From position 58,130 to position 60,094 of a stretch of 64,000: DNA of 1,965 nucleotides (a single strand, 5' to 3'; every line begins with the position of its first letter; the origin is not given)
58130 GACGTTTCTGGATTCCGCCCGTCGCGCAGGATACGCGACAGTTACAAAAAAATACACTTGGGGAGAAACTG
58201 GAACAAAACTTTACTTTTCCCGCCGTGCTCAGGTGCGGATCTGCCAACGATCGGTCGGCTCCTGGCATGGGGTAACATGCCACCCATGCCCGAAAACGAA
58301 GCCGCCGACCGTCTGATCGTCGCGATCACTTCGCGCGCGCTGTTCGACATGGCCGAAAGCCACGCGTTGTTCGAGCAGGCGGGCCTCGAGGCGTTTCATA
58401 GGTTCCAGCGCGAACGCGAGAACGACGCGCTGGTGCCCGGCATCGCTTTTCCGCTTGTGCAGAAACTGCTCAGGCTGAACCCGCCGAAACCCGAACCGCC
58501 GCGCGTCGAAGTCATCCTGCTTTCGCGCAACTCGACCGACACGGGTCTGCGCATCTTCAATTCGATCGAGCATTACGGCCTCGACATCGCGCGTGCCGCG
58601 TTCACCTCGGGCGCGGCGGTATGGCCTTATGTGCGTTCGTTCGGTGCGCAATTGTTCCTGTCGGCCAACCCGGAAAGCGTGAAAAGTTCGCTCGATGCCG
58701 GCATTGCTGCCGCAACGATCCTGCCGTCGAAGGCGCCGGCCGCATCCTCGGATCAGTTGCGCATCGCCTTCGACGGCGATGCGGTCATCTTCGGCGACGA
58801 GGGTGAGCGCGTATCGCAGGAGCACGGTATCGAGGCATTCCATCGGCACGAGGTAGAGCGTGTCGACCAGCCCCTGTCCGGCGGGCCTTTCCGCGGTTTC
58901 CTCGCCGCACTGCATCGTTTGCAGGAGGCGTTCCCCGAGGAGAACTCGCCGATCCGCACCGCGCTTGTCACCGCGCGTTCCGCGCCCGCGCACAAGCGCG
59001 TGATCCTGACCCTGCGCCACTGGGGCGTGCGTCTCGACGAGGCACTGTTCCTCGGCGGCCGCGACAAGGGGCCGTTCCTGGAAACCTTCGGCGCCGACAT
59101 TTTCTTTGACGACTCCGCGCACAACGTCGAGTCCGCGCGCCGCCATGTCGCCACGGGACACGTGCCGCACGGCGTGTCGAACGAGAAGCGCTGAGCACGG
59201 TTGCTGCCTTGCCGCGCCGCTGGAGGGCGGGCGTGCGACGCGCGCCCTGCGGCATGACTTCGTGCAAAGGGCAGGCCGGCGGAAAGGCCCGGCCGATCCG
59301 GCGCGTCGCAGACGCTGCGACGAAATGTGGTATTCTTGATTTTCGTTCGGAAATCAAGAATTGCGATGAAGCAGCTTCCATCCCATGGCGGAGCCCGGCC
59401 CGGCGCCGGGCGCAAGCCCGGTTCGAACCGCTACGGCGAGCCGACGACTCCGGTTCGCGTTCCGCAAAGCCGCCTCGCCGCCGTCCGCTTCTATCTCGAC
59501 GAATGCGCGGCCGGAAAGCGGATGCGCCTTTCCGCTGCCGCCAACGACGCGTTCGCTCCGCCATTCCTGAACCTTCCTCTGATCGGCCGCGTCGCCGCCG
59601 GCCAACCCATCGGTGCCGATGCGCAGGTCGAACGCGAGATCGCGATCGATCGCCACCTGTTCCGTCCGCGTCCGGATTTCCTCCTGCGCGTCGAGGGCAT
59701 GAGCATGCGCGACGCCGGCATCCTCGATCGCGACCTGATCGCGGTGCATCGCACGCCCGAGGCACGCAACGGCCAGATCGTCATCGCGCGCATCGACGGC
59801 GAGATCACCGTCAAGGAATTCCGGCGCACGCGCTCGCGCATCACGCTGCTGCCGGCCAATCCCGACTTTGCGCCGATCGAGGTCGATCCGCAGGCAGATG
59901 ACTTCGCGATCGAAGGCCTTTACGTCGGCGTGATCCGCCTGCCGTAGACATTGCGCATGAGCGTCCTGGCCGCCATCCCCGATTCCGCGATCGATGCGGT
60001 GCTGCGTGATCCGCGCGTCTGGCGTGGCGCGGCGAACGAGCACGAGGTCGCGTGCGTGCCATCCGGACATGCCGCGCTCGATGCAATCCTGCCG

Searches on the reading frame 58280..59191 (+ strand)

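Call 6: search_protein_families(library=pfam, proteins=[window:58280-59191:+], max_evalue=0.01)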
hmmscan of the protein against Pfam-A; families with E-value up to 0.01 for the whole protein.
window:58280-59191:+ (304 aa): 1 family
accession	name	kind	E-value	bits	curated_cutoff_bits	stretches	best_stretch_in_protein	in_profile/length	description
PF06189.17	5-nucleotidase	-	3e-125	417.4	28.2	1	7-301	4-301/302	5'-nucleotidase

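Call 7: search_protein_families(library=ncbifam, proteins=[window:58280-59191:+], max_evalue=0.01)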
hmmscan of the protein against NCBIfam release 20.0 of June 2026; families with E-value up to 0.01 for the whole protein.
window:58280-59191:+ (304 aa): 0 families

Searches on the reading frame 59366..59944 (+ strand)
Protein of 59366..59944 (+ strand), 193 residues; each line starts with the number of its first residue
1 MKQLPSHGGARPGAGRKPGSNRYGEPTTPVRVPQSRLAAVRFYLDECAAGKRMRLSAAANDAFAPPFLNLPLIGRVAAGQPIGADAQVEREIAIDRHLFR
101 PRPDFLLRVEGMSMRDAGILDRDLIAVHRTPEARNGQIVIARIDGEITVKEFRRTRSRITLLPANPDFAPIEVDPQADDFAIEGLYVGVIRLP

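Call 6: search_protein_families(library=pfam, proteins=[window:59366-59944:+], max_evalue=0.01)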
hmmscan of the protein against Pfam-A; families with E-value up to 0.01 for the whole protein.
window:59366-59944:+ (193 aa): 1 family
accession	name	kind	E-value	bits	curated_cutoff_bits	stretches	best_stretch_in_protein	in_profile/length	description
PF00717.28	Peptidase_S24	-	3.2e-33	114.3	23.3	1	71-186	1-115/116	Peptidase S24-like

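Call 7: search_protein_families(library=ncbifam, proteins=[window:59366-59944:+], max_evalue=0.01)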
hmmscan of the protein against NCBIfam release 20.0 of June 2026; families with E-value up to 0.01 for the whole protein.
window:59366-59944:+ (193 aa): 3 families
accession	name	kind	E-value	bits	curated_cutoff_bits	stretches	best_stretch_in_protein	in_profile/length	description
TIGR00498.1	lexA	equivalog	2.3e-40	138.4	110.95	1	54-191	67-200/203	transcriptional repressor LexA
NF007621.2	PRK10276.1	subfamily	1.3e-23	83.3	110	1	77-190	1-114/115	translesion error-prone DNA polymerase V autoproteolytic subunit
NF051876.1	transXXX_HumD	equivalog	2e-05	24.5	120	1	79-157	2-80/129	HumD family translesion DNA polymerase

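Call 18: find_homologous_proteins(query=window:59366-59944:+, max_evalue=0.00001)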
Query window:59366-59944:+ (193 aa): 7811 proteins with E <= 0.00001 among 8000 candidates; the best 120 are listed.
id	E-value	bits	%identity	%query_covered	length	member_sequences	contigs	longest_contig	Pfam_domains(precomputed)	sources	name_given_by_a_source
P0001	2.6e-121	421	100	100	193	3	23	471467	PF00717.29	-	-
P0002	6.1e-103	361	87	100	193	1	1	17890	PF00717.29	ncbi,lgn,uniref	ncbi:transcriptional repressor LexA [Rudaea sp.]|uniref:transcriptional repressor LexA n=1 Tax=Rudae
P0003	1.7e-101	356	86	100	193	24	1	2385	PF00717.29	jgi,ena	-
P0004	5.1e-98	345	83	100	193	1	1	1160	PF00717.29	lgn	-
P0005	3.2e-95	336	82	100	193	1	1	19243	PF00717.29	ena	-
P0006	1.6e-84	301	73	100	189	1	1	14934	PF00717.29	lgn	-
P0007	6.1e-83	296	76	97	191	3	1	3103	PF00717.29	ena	-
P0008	6.1e-83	296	75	100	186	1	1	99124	PF00717.29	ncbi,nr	ncbi:MAG: repressor LexA [Proteobacteria bacterium]|nr:repressor LexA [Pseudomonadota bacterium]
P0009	7.7e-83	295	71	100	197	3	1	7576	PF00717.29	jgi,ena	-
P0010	7.8e-83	295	75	100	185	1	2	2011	PF00717.29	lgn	-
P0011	1.9e-81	291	74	100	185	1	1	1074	PF00717.29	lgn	-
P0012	5.0e-81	289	74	100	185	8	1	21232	PF00717.29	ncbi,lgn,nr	ncbi:MAG: repressor LexA [Proteobacteria bacterium]|nr:repressor LexA [Pseudomonadota bacterium]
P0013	6.5e-81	289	71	100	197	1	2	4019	PF00717.29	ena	-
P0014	9.7e-81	288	72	99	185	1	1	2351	PF00717.29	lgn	-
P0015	1.2e-80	288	74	100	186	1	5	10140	PF00717.29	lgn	-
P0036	7.2e-73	263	67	99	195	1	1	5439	PF00717.29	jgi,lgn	jgi:repressor LexA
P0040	6.5e-70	253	64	97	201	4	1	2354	PF00717.29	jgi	jgi:SOS regulatory protein LexA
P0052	5.6e-63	230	60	99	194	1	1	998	PF00717.29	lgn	-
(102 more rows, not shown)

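Call 19: find_homologous_proteins(query=window:59366-59944:+, region=1-62, max_evalue=0.01)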
Query window:59366-59944:+, residues 1-62 (62 aa): 16 proteins with E <= 0.01 among 36 candidates.
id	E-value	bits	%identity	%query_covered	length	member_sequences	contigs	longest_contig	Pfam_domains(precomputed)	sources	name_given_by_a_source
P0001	1.3e-32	128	100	100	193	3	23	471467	PF00717.29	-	-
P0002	1.3e-25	106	85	98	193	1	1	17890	PF00717.29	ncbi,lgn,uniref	ncbi:transcriptional repressor LexA [Rudaea sp.]|uniref:transcriptional repressor LexA n=1 Tax=Rudae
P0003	6.8e-24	100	82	98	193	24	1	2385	PF00717.29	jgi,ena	-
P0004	1.3e-22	96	79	98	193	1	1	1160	PF00717.29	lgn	-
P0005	9.3e-21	90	74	100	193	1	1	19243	PF00717.29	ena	-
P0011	2.9e-19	86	69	98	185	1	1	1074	PF00717.29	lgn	-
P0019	6.9e-16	75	66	98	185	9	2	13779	PF00717.29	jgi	jgi:repressor LexA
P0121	5.8e-11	60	73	66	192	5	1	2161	PF00717.29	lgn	-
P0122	1.1e-10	59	71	66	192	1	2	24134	PF00717.29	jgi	jgi:DNA polymerase V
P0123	2.1e-10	58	71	66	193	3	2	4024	PF00717.29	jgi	jgi:DNA polymerase V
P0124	8.1e-10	56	71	66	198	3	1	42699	PF00717.29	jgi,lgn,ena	-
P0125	2.1e-9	55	64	73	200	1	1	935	PF00717.29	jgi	jgi:DNA polymerase V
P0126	6.7e-9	53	64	68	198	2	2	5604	PF00717.29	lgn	-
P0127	1.7e-8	52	72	63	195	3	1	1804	PF00717.29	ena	-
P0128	8.0e-8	50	70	65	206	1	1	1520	PF00717.29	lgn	-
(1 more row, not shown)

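Call 27: find_related_loci(query=A1, collection=genome_contigs, flank=2500)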
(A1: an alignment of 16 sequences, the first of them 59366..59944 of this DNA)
Query A1 (193 aa) in genome_contigs; peptide patterns used: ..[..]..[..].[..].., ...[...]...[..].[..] (x = any residue, [..] = any of these).
600 stretches matched a pattern (row limit reached: there are more); 591 encode a relative of the query (tblastn E <= 1e-3); the best 80 are kept; 80 distinct loci.
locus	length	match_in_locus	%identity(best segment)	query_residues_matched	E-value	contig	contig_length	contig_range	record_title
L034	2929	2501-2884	71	65-191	1e-52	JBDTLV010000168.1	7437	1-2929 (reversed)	MAG: Tahibacter sp. isolate cluster3_bin.11 NODE_50211_length_7437_cov_8.869277, whole genome shotgun sequence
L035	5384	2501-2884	63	64-191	1e-49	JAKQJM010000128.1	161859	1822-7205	MAG: Pseudomonadota bacterium isolate USDV_maxbin.051 k141_823112, whole genome shotgun sequence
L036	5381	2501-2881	68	65-191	1e-49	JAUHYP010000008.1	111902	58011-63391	MAG: Gammaproteobacteria bacterium isolate 3_bin.7 NODE_308_length_111902_cov_52.696032, whole genome shotgun sequence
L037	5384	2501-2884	64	64-191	4e-49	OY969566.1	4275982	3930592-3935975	MAG: uncultured Gammaproteobacteria bacterium isolate MFD09964.bin.1.5 genome assembly, chromosome: 1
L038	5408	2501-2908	65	57-191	6e-49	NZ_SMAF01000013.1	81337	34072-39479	Pseudofulvimonas gallinarii strain DSM 21944 Ga0244682_113, whole genome shotgun sequence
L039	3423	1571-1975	60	57-191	1e-48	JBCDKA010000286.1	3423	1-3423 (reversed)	MAG: Pseudomonadota bacterium isolate P01_H01_bin.48 k141_1000628_length_3423_cov_28.8123, whole genome shotgun sequence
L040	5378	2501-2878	66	67-191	2e-46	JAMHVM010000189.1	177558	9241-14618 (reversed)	MAG: Lysobacterales bacterium isolate UR_AS_maxbin.005 k201_572214, whole genome shotgun sequence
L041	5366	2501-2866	63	70-191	1e-45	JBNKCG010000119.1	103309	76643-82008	MAG: Gammaproteobacteria bacterium isolate F1F2.bin.30.orig k141_2416639, whole genome shotgun sequence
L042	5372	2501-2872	60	68-191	2e-45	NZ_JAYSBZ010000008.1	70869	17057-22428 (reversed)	MAG: Aquabacterium sp. isolate XM6_XAHMGE1bin.4 NODE_254_length_70869_cov_2.528060, whole genome shotgun sequence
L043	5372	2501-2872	62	68-191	3e-45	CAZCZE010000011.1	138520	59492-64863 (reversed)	MAG TPA_asm: uncultured Gammaproteobacteria bacterium isolate binchicken_co31_201 genome assembly, contig: k141_2700451,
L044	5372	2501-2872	60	68-191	3e-45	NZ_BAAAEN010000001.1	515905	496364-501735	Pigmentiphaga daeguensis strain JCM 14330 sequence01, whole genome shotgun sequence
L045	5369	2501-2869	63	69-191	6e-45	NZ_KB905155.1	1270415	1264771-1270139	Thioalkalivibrio sp. ALJ21 F579DRAFT_scaffold00001.1, whole genome shotgun sequence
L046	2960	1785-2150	64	70-191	1e-44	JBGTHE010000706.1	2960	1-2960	MAG: Lysobacterales bacterium isolate JTS-RE231 k141_1014200, whole genome shotgun sequence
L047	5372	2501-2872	60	68-191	2e-44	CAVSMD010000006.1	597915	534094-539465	MAG: uncultured Gammaproteobacteria bacterium isolate MFD04944.bin.1.114 genome assembly, contig: contig_35812, whole ge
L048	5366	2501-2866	61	70-191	3e-44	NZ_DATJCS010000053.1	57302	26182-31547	MAG: Pseudomonas sp. isolate SMAG_U15387 k141_155240, whole genome shotgun sequence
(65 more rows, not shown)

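Call 44: search_protein_families(library=pfam, proteins=[P0124, P0127], max_evalue=0.01)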
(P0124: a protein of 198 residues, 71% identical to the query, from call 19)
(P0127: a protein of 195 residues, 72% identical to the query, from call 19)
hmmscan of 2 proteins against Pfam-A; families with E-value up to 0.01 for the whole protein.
P0124 (198 aa): 1 family
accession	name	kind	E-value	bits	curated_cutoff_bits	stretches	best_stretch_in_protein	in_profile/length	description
PF00717.28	Peptidase_S24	-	3.4e-29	101.4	23.3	1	72-186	4-115/116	Peptidase S24-like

P0127 (195 aa): 1 family
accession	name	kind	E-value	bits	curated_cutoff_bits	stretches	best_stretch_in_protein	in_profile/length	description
PF00717.28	Peptidase_S24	-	2.1e-29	102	23.3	1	72-188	1-115/116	Peptidase S24-like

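Call 52: find_encoding_contigs(protein=P0036, flank=1500, max_places=2)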
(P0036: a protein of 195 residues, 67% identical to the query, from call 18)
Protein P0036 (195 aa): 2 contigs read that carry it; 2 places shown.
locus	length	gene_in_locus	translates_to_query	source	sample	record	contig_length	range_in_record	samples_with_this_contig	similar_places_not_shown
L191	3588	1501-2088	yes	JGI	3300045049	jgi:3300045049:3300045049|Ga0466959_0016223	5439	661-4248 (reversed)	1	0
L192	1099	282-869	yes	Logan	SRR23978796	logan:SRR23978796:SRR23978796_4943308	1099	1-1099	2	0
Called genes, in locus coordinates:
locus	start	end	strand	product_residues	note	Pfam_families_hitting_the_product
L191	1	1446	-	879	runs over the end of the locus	?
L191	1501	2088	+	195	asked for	PF00717:Peptidase_S24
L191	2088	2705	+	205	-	-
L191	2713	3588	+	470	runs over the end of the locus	PF00817:IMS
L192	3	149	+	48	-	?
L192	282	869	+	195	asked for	PF00717:Peptidase_S24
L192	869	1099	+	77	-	?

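Call 53: find_encoding_contigs(protein=P0052, flank=1500, max_places=2)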
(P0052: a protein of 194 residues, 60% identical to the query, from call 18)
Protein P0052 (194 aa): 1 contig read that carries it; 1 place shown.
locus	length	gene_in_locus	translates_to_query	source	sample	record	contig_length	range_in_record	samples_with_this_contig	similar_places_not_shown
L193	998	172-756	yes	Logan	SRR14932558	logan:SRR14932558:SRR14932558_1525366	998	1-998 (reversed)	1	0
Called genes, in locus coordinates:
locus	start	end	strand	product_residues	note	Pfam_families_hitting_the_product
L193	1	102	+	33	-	?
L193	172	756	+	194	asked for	PF00717:Peptidase_S24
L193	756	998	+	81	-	?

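Call 54: find_encoding_contigs(protein=P0040, flank=1500, max_places=2)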
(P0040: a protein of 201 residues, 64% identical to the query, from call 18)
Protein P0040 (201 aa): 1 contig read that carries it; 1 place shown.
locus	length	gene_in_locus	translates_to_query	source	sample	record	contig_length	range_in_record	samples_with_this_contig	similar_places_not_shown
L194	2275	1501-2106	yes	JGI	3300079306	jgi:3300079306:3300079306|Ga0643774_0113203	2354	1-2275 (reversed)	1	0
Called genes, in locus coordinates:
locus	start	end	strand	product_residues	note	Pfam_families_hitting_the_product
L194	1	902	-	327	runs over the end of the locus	?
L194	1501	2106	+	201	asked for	PF00717:Peptidase_S24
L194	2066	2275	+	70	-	?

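Call 57: predict_structure(alignment_id=A1)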
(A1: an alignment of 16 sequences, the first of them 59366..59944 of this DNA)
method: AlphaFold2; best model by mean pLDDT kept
length: 193 residues; sequences in the alignment: 16
mean_pLDDT: 79.4   pTM: 0.62
mean pLDDT of the five models: 79.4, 79.3, 78.4, 78.1, 74.7
residues with pLDDT >= 90: 78; 70-90: 65; 50-70: 32; < 50: 18
segments of 3 or more residues with pLDDT < 50: 1-16
pLDDT, mean of each block of 10 residues (from residue 1): 40 50 60 71 78 57 70 82 79 85 91 94 93 95 92 93 96 89 94 76
secondary structure, 60 per line:
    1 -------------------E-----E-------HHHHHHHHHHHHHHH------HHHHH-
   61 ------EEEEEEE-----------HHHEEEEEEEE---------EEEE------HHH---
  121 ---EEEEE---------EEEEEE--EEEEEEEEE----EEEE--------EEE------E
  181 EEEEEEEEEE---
elements in order: H34-48 H55-59 E67-73 E88-95 E105-108 E124-128 E138-143 E146-154 E159-162 E171-173 E180-190
